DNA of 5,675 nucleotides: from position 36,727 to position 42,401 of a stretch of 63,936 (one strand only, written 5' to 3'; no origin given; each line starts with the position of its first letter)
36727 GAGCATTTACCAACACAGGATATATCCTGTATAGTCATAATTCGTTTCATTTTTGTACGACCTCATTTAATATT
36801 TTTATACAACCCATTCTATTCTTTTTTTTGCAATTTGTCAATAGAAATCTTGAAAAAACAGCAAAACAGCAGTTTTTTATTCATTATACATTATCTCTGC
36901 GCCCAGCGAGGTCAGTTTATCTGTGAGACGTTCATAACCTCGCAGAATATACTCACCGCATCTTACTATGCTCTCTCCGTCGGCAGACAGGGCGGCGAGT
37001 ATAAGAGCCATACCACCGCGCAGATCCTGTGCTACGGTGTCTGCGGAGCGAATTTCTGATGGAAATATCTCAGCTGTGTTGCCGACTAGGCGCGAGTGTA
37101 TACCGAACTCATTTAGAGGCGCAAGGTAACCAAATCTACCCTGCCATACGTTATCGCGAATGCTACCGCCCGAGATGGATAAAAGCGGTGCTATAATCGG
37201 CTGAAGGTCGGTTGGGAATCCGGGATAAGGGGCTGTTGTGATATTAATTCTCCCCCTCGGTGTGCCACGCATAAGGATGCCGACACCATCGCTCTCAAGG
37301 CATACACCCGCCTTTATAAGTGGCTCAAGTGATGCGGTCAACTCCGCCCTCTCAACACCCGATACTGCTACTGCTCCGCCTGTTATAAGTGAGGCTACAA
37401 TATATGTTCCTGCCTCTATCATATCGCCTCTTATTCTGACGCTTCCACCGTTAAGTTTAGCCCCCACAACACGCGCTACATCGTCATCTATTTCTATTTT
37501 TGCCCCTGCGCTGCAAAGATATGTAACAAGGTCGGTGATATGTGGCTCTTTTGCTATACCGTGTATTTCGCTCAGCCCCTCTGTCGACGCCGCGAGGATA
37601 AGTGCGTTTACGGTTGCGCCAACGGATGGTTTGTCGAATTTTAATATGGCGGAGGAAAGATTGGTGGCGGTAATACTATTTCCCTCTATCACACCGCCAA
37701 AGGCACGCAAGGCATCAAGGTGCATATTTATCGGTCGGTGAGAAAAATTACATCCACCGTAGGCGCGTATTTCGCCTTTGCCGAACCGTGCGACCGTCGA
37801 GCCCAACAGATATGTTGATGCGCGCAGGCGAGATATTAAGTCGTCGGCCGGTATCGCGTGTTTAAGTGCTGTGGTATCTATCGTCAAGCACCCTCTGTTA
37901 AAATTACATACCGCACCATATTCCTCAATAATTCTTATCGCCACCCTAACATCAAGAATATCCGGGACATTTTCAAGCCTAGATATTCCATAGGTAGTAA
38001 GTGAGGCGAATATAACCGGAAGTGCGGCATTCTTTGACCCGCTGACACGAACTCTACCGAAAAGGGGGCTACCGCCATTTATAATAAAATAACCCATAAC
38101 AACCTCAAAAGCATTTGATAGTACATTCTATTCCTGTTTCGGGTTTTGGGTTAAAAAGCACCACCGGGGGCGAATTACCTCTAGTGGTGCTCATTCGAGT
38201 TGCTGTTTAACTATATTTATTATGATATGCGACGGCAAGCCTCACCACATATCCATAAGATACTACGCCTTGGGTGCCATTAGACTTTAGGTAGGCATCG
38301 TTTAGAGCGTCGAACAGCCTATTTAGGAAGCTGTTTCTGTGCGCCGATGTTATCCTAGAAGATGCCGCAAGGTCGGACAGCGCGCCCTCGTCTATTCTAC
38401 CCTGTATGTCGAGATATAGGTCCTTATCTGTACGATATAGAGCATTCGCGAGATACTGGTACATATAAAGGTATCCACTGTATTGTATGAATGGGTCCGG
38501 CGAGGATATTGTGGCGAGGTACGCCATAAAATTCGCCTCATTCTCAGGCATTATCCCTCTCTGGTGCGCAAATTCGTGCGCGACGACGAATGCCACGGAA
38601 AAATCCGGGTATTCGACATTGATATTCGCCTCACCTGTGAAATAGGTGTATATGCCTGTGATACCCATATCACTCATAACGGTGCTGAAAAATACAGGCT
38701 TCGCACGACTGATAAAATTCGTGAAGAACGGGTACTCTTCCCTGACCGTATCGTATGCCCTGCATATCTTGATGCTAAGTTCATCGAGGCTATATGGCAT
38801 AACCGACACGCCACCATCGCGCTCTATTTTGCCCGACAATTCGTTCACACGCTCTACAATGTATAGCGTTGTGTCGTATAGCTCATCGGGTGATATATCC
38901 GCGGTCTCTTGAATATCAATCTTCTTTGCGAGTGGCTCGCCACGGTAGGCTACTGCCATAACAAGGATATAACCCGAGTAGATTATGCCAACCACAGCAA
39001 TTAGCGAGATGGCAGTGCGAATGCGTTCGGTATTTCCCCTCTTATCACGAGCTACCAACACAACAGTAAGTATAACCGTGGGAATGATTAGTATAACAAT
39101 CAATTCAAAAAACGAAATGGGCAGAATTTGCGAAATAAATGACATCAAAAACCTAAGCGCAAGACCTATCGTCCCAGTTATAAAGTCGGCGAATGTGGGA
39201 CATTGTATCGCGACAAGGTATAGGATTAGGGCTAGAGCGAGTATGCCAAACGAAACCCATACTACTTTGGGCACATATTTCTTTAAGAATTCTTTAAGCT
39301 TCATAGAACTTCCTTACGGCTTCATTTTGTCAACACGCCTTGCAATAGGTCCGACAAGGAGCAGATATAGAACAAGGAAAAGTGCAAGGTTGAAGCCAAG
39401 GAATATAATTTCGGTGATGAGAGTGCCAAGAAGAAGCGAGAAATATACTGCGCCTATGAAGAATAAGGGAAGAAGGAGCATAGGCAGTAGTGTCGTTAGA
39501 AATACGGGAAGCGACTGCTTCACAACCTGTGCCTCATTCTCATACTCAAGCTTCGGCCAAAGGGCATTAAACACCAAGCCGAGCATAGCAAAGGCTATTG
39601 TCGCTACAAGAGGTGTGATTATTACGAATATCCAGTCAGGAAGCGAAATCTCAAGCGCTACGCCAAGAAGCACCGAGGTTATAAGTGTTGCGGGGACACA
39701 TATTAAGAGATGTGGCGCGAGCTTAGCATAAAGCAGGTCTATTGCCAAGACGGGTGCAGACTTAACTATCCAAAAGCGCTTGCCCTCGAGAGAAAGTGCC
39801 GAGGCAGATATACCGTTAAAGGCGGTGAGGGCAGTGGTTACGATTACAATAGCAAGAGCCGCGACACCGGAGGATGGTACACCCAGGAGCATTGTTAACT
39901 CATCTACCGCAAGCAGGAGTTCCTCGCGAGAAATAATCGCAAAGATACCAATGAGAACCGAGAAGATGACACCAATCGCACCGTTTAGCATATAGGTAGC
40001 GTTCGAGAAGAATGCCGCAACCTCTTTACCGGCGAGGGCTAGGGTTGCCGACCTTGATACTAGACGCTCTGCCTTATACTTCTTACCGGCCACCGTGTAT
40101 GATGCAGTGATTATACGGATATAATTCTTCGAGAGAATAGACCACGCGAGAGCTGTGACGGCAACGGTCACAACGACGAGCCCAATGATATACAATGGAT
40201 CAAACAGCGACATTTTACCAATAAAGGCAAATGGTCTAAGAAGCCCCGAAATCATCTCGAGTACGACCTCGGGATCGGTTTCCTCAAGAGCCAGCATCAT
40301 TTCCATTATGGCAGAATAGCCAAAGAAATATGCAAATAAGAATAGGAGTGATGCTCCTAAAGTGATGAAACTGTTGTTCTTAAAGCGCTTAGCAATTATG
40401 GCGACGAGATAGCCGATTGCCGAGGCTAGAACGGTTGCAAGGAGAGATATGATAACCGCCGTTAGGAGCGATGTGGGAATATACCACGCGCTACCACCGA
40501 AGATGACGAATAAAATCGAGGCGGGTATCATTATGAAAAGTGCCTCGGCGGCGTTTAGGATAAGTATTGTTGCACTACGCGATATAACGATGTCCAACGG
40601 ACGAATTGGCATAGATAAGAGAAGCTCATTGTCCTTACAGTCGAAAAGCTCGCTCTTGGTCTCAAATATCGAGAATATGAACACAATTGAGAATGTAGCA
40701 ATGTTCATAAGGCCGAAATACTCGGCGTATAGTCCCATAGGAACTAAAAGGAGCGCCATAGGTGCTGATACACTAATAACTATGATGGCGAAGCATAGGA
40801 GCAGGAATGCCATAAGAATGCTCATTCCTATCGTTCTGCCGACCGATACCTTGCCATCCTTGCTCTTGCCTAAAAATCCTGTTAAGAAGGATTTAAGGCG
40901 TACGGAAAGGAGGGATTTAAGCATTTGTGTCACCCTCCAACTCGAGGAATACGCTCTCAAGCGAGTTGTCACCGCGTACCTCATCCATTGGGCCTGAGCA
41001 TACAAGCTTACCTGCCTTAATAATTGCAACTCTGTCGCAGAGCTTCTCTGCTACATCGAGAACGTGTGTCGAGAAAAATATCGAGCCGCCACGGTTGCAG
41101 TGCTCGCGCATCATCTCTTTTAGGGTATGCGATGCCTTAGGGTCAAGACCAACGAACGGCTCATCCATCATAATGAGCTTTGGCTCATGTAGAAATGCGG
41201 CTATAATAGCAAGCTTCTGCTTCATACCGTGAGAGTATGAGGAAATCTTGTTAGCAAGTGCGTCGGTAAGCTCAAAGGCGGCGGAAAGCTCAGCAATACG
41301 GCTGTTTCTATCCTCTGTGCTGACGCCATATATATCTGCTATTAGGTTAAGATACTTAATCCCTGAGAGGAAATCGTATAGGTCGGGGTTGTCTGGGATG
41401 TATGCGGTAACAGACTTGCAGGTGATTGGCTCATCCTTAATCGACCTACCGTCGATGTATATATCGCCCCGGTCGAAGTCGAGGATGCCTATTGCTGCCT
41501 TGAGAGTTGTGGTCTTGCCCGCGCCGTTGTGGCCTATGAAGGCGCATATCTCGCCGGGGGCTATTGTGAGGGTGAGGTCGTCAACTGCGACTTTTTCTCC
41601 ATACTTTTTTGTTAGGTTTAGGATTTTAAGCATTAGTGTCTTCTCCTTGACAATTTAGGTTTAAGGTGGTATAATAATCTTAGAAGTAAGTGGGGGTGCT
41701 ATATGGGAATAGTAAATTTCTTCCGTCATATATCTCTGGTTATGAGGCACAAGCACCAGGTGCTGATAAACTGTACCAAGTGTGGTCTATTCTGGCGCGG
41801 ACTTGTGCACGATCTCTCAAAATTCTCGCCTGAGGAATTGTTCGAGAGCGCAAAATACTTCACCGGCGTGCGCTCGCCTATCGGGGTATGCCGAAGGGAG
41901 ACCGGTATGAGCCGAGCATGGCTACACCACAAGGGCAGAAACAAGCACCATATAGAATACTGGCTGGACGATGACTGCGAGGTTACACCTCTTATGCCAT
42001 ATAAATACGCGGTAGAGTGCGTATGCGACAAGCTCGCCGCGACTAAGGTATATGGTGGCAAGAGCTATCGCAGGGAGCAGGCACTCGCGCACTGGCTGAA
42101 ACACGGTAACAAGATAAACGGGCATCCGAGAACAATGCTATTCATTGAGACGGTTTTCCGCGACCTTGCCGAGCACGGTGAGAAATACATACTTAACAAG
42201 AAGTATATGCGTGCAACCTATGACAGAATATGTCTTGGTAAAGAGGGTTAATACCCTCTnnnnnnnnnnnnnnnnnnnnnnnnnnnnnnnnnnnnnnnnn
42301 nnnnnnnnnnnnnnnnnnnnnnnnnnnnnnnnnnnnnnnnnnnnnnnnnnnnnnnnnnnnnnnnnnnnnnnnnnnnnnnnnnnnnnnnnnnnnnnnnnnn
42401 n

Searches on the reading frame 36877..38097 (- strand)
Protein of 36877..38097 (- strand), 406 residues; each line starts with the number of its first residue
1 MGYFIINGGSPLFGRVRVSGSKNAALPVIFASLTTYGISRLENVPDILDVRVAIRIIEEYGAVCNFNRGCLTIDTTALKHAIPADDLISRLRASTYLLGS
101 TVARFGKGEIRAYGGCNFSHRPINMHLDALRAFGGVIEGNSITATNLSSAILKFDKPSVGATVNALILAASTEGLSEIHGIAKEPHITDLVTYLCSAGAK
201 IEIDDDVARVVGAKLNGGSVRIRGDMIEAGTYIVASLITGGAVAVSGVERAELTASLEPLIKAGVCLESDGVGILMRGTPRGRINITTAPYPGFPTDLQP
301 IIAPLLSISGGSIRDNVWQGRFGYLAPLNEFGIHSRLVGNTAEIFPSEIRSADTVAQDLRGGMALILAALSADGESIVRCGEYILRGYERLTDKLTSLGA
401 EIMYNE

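Call 68: search_protein_families(library=pfam, proteins=[window:36877-38097:-], max_evalue=0.0001)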
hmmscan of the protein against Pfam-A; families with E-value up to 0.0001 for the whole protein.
window:36877-38097:- (406 aa): 1 family
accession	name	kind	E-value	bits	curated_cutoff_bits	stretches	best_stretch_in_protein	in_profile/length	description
PF00275.25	EPSP_synthase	-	1.3e-55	189.3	22.8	1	7-395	2-417/417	EPSP synthase (3-phosphoshikimate 1-carboxyvinyltransferase)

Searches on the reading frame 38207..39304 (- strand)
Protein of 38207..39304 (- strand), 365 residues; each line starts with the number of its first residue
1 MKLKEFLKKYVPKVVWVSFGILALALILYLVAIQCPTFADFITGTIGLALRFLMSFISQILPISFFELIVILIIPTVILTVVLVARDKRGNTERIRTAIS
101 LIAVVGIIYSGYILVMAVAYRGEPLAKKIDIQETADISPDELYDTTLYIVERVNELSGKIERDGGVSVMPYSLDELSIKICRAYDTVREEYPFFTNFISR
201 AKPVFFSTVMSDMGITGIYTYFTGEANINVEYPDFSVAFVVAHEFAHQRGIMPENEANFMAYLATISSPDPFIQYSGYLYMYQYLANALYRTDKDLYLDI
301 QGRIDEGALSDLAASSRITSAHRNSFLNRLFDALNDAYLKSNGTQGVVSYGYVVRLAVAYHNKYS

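Call 68: search_protein_families(library=pfam, proteins=[window:38207-39304:-], max_evalue=0.0001)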
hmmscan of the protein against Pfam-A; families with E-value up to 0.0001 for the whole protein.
window:38207-39304:- (365 aa): 1 family
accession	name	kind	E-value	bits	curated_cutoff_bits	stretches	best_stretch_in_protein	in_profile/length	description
PF12725.13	DUF3810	-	1.2e-84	284.8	28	1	51-358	10-311/311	Protein of unknown function (DUF3810)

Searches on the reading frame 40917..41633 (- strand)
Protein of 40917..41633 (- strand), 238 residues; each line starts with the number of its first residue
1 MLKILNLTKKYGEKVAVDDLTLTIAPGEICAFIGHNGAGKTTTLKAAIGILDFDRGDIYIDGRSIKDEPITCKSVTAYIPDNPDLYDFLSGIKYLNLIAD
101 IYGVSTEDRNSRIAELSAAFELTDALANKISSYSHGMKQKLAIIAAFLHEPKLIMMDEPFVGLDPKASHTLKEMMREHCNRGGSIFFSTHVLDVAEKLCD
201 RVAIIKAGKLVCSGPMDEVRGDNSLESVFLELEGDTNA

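Call 68: search_protein_families(library=pfam, proteins=[window:40917-41633:-], max_evalue=0.0001)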
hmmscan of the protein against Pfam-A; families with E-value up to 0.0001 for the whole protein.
window:40917-41633:- (238 aa): 2 families
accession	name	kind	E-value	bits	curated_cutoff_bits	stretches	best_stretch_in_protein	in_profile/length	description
PF00005.33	ABC_tran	-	5.9e-25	88.9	25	1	18-160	2-136/137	ABC transporter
PF13304.12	AAA_21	-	6.8e-15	56.3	27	1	121-190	226-298/304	AAA domain, putative AbiEii toxin, Type IV TA system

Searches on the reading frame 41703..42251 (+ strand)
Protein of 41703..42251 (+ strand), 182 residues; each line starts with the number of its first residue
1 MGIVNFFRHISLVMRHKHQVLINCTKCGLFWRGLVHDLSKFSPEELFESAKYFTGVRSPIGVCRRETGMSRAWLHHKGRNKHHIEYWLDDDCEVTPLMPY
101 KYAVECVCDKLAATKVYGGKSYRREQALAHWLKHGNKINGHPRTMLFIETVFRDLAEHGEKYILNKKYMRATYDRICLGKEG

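Call 9: search_protein_families(library=pfam, proteins=[window:41703-42251:+], max_evalue=0.001)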
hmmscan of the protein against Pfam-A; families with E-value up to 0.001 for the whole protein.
window:41703-42251:+ (182 aa): 1 family
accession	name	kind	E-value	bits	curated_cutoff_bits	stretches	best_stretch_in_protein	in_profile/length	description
PF18907.5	DUF5662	-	1.2e-33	116.4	27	1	8-153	4-155/156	Family of unknown function (DUF5662)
